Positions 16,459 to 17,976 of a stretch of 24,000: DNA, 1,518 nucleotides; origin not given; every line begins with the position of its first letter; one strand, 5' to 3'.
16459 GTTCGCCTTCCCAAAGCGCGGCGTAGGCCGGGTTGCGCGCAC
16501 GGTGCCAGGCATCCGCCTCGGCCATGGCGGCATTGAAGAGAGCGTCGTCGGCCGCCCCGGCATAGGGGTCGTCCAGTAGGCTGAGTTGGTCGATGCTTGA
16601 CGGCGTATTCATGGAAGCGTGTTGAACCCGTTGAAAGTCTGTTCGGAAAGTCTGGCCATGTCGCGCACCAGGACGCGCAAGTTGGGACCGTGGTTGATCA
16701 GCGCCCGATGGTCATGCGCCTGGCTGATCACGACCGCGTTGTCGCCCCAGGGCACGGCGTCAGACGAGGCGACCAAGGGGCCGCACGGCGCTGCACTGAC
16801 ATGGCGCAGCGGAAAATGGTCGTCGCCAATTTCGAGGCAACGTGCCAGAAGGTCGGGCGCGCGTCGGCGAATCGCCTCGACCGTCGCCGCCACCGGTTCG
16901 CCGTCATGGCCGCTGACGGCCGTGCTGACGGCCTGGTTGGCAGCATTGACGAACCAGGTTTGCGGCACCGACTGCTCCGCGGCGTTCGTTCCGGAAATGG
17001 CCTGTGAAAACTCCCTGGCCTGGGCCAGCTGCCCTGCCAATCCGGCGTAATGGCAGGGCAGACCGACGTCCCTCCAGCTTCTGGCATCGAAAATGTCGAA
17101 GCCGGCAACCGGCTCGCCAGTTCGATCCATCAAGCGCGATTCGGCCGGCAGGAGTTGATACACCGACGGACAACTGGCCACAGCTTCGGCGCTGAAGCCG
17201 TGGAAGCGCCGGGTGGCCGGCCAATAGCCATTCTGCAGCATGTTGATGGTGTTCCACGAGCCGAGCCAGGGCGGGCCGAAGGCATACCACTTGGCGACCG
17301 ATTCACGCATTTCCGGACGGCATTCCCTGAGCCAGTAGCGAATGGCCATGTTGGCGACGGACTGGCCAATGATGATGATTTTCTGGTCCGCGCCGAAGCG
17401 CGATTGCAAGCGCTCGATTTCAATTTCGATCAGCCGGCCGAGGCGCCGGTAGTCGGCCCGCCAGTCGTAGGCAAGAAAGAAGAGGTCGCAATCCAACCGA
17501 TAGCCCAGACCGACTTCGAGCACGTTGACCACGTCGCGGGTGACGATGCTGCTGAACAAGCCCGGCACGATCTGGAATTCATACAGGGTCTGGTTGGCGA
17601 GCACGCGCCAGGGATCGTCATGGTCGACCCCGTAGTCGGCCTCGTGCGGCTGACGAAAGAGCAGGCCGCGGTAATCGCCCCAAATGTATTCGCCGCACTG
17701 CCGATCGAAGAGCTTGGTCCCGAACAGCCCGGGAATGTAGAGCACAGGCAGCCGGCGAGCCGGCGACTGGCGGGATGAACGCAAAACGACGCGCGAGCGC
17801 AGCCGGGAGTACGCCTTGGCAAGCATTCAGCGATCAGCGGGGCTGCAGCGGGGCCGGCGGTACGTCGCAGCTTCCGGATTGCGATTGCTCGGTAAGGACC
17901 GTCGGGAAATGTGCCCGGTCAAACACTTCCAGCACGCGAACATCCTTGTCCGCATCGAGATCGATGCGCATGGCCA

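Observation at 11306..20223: Seven-gene translationally coupled operon: a luciferase-less LuxE/LuxC fatty-acid-reductase module joined to a radical SAM enzyme, an LCAT-like hydrolase, an SDR and a cytoplasmic Ntn acylase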

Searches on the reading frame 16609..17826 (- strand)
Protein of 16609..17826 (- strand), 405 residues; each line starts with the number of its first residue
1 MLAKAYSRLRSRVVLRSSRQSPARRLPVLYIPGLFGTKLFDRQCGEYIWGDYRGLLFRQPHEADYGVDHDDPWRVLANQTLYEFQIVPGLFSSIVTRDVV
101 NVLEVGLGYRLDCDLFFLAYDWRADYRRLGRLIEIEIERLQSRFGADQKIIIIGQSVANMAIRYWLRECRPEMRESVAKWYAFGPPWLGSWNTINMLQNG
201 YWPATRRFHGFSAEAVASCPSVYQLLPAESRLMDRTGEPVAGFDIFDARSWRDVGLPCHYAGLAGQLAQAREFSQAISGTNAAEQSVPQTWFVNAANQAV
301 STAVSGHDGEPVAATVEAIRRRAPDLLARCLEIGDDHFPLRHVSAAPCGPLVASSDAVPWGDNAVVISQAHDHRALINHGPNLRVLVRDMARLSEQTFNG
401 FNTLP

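Call 4: search_protein_families(library=pfam, proteins=[window:16609-17826:-], max_evalue=0.01)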
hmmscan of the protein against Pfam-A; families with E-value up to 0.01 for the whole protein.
window:16609-17826:- (405 aa): 1 family
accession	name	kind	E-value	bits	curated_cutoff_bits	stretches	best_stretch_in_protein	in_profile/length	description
PF02450.21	LCAT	-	1e-10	41.9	21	1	99-228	72-205/392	Lecithin:cholesterol acyltransferase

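Call 5: search_protein_families(library=ncbifam, proteins=[window:16609-17826:-], max_evalue=0.01)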
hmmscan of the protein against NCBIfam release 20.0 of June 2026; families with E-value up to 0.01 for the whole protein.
window:16609-17826:- (405 aa): 0 families

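Call 21: search_solved_structures(query=window:16609-17826:-, max_evalue=0.01)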
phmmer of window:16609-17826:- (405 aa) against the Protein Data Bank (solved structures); distinct sequences matched with E-value up to 0.01: 0.

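Call 34: search_protein_families(library=padloc, proteins=[window:16609-17826:-], max_evalue=0.01)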
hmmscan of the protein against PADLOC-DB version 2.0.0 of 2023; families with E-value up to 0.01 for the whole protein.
window:16609-17826:- (405 aa): 0 families

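Call 55: find_homologous_proteins(query=window:16609-17826:-, max_evalue=0.001)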
Query window:16609-17826:- (405 aa): 55 proteins with E <= 0.001 among 8000 candidates.
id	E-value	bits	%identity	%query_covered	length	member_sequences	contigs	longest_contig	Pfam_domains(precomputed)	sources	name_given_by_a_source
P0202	1.2e-265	899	95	100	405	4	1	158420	PF02450.22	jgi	jgi:hypothetical protein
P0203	1.8e-260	882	93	100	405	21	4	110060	PF02450.22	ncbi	-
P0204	1.2e-245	833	88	100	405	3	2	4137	PF02450.22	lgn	-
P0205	6.4e-244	827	87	100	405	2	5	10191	PF02450.22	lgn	-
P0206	2.7e-194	664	71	97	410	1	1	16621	PF02450.22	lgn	-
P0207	4.4e-194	663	71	98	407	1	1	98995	PF02450.22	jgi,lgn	jgi:hypothetical protein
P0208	2.7e-190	651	68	98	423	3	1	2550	PF02450.22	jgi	jgi:hypothetical protein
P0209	3.0e-190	651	69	98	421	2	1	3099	PF02450.22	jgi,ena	-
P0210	1.9e-189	648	70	98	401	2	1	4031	PF02450.22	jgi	-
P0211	2.7e-187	641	66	97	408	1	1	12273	PF02450.22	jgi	jgi:hypothetical protein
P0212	1.1e-186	639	68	97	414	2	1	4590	PF02450.22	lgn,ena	-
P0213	1.3e-186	639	67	100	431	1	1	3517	PF02450.22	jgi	jgi:hypothetical protein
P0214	1.8e-181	622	68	98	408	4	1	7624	PF02450.22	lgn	-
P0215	1.2e-165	570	60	97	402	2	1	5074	PF02450.22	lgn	-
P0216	9.9e-161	553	75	76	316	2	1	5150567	PF02450.22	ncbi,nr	ncbi:hypothetical protein CCZ27_06755 [Thauera sinica]|nr:hypothetical protein CCZ27_06755 [Thauera 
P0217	2.9e-154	532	58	98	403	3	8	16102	PF02450.22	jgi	jgi:hypothetical protein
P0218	8.0e-152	524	59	97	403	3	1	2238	PF02450.22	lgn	-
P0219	2.4e-150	519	60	91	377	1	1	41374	PF02450.22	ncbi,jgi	ncbi:MAG: hypothetical protein RI907_501 [Pseudomonadota bacterium]|jgi:hypothetical protein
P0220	9.9e-142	491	55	98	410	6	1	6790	PF02450.22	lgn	-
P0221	1.7e-137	477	55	91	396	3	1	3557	PF02450.22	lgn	-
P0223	1.7e-119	417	50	94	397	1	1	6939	PF02450.22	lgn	-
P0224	1.2e-111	392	52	91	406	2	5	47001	PF02450.22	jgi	jgi:hypothetical protein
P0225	3.3e-111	390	47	96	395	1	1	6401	PF02450.22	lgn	-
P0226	5.0e-111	390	46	98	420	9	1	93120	PF02450.22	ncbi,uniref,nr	ncbi:hypothetical protein LPW36_06840 [Jinshanibacter sp. LJY008]|uniref:Lecithin:cholesterol acyltr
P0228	4.2e-109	383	48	89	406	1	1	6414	PF02450.22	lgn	-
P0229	2.5e-107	377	45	97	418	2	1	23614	PF02450.22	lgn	-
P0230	2.8e-107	377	46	91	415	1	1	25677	PF02450.22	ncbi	-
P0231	3.4e-107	377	46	94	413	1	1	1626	PF02450.22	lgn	-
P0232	2.2e-105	371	45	96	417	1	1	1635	PF02450.22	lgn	-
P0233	2.6e-105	371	45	96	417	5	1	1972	PF02450.22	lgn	-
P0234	1.8e-103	365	43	97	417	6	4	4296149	PF02450.22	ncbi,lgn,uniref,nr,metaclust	ncbi:hypothetical protein SOASR030_34540 [Leminorella grimontii]|uniref:Lecithin:cholesterol acyltra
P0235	4.4e-102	360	42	97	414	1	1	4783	PF02450.22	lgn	-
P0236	1.6e-101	358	42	96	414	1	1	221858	PF02450.22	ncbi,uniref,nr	ncbi:lipase/acyltransferase domain-containing protein [Budvicia diplopodorum]|uniref:lipase/acyltran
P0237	3.1e-101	357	42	96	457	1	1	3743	PF02450.22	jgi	jgi:hypothetical protein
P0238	8.2e-101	356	43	97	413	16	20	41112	PF02450.22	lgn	-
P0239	3.9e-100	354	45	90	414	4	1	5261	PF02450.22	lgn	-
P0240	4.5e-99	350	43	96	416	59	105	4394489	PF02450.22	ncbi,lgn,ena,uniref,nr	ncbi:lipase/acyltransferase domain-containing protein [Providencia stuartii]|uniref:lipase/acyltrans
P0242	3.1e-98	347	42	98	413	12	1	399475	PF02450.22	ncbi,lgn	-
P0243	2.3e-97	345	42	97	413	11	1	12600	PF02450.22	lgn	-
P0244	2.4e-96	341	43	96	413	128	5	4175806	PF02450.22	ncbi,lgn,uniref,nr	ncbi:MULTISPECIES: lipase/acyltransferase domain-containing protein [Enterobacterales]|uniref:lipase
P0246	6.4e-92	327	39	98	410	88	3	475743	PF02450.22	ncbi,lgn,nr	ncbi:TPA: hypothetical protein U2K68_000778 [Providencia stuartii]|nr:hypothetical protein [Providen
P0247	5.6e-91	324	42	97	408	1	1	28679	PF02450.22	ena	-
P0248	1.6e-84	302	39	92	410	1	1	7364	PF02450.22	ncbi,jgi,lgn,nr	ncbi:MAG: hypothetical protein LBI71_07990 [Enterobacteriaceae bacterium]|jgi:hypothetical protein|n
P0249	2.6e-7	48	29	54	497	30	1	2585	PF02450.22,PF07819.20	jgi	-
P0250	4.0e-6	44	28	51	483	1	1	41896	PF02450.22,PF07819.20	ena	-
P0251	1.1e-5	43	25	64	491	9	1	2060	PF05057.21,PF12697.14,PF02450.22,PF07819.20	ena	-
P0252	1.9e-5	42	25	64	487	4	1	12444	PF05057.21,PF12697.14,PF02450.22,PF07819.20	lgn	-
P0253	5.6e-5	40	26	71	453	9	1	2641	PF02450.22,PF24096.3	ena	-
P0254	6.7e-5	40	26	52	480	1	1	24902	PF02450.22,PF07819.20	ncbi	ncbi:MAG: lecithin--cholesterol acyltransferase [Actinomycetota bacterium]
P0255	2.0e-4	38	28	54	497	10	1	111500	PF02450.22,PF07819.20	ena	-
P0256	8.6e-4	36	25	58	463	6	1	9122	PF02450.22,PF07819.20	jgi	-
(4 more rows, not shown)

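Call 64: predict_structure(alignment_id=A3)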
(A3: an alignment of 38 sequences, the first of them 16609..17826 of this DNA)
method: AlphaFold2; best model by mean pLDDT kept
length: 405 residues; sequences in the alignment: 38
mean_pLDDT: 92.2   pTM: 0.92
mean pLDDT of the five models: 92.2, 92.0, 91.7, 90.7, 90.3
residues with pLDDT >= 90: 328; 70-90: 60; 50-70: 13; < 50: 4
segments of 3 or more residues with pLDDT < 50: 402-405
pLDDT, mean of each block of 10 residues (from residue 1): 75 71 84 92 93 87 93 93 77 84 93 96 96 97 95 97 98 98 96 96 84 96 97 97 96 95 97 97 98 98 94 97 97 96 96 95 97 92 96 87 41
secondary structure, 60 per line:
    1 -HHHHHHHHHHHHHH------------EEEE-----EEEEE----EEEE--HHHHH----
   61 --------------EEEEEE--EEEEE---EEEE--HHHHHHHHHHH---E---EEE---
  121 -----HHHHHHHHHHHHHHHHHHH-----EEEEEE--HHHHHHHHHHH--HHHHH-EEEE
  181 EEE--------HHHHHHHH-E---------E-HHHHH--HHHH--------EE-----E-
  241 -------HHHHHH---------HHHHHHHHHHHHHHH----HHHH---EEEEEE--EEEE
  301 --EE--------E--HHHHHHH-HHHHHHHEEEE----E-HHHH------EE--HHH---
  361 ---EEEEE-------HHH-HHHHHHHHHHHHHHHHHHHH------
elements in order: H2-15 E28-31 E37-41 E46-49 H52-56 E75-80 E83-87 E91-94 H97-107 E115-117 H126-144 E150-155 H158-168 H171-175 E177-183 H192-199 H213-217 H220-223 H248-253 H263-277 H282-285 E289-294 E297-300 H316-322 H324-330 E331-334 H341-344 E364-368 H380-399

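Call 67: fold_search(model_id=the predicted structure, library=pdb)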
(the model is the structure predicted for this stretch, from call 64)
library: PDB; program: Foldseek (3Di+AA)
matches with E <= 10: 1221; with E <= 0.001: 13
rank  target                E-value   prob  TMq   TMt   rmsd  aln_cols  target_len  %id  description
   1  4x95_A                4.0e-10  1.00  0.61  0.66   6.8       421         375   15  Crystal structure of fully glycosylated Lysosomal Phospholipase A2 in complex with methyl arachidonyl fluorophosphonat (released 2015-03-25)
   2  4xx1_A                5.6e-10  1.00  0.55  0.60   7.1       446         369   14  Low resolution structure of LCAT in complex with Fab1 (released 2015-07-29)
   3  4x97_A                9.4e-10  1.00  0.61  0.65   6.8       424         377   16  Crystal structure of Lysosomal Phospholipase A2 in complex with methyl arachidonyl fluorophosphonate (MAFP) (released 2015-03-11)
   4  4x90_A                1.4e-09  1.00  0.61  0.65   6.8       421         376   15  Crystal structure of Lysosomal Phospholipase A2 (released 2015-03-11)
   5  5txf_A                1.9e-09  1.00  0.54  0.58   7.2       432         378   14  Crystal structure of Lecithin:cholesterol acyltransferase (LCAT) in a closed conformation (released 2017-10-25)
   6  4r1d_A                2.5e-09  1.00  0.54  0.44  11.2       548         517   12  The crystal structure of Tle4-Tli4 complex (released 2014-12-17)
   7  4x92                  2.6e-09  1.00  0.60  0.64   6.7       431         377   16  Crystal structure of Lysosomal Phospholipase A2-S165A (released 2015-03-11)
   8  6mvd_B                1.3e-08  1.00  0.52  0.57   7.0       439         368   14  Crystal structure of Lecithin:cholesterol acyltransferase (LCAT) in complex with isopropyl dodec-11-enylfluorophosphon (released 2018-12-05)
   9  5bv7_A                1.5e-08  1.00  0.54  0.58   6.4       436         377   14  Crystal structure of human LCAT (L4F, N5D) in complex with Fab of an agonistic antibody (released 2015-12-16)
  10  4xx1_J                1.7e-08  1.00  0.52  0.58   7.4       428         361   15  Low resolution structure of LCAT in complex with Fab1 (released 2015-07-29)
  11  6mvd_A                2.5e-08  1.00  0.55  0.58   6.9       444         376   14  Crystal structure of Lecithin:cholesterol acyltransferase (LCAT) in complex with isopropyl dodec-11-enylfluorophosphon (released 2018-12-05)
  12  4xwg_A                9.3e-08  1.00  0.56  0.61   6.2       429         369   14  Crystal Structure of LCAT (C31Y) in complex with Fab1 (released 2015-07-29)
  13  1cvl                  4.1e-04  1.00  0.36  0.45  10.8       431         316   12  CRYSTAL STRUCTURE OF BACTERIAL LIPASE FROM CHROMOBACTERIUM VISCOSUM ATCC 6918 (released 1997-04-01)
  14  1ex9                  1.5e-03  1.00  0.33  0.45  11.5       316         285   13  CRYSTAL STRUCTURE OF THE PSEUDOMONAS AERUGINOSA LIPASE COMPLEXED WITH RC-(RP,SP)-1,2-DIOCTYLCARBAMOYL-GLYCERO-3-O-OCTYLP (released 2000-10-18)
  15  9fde_B                1.9e-03  1.00  0.27  0.34   4.5       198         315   15  Lipase calB candida antarctica with lysine ligand (released 2025-05-28)
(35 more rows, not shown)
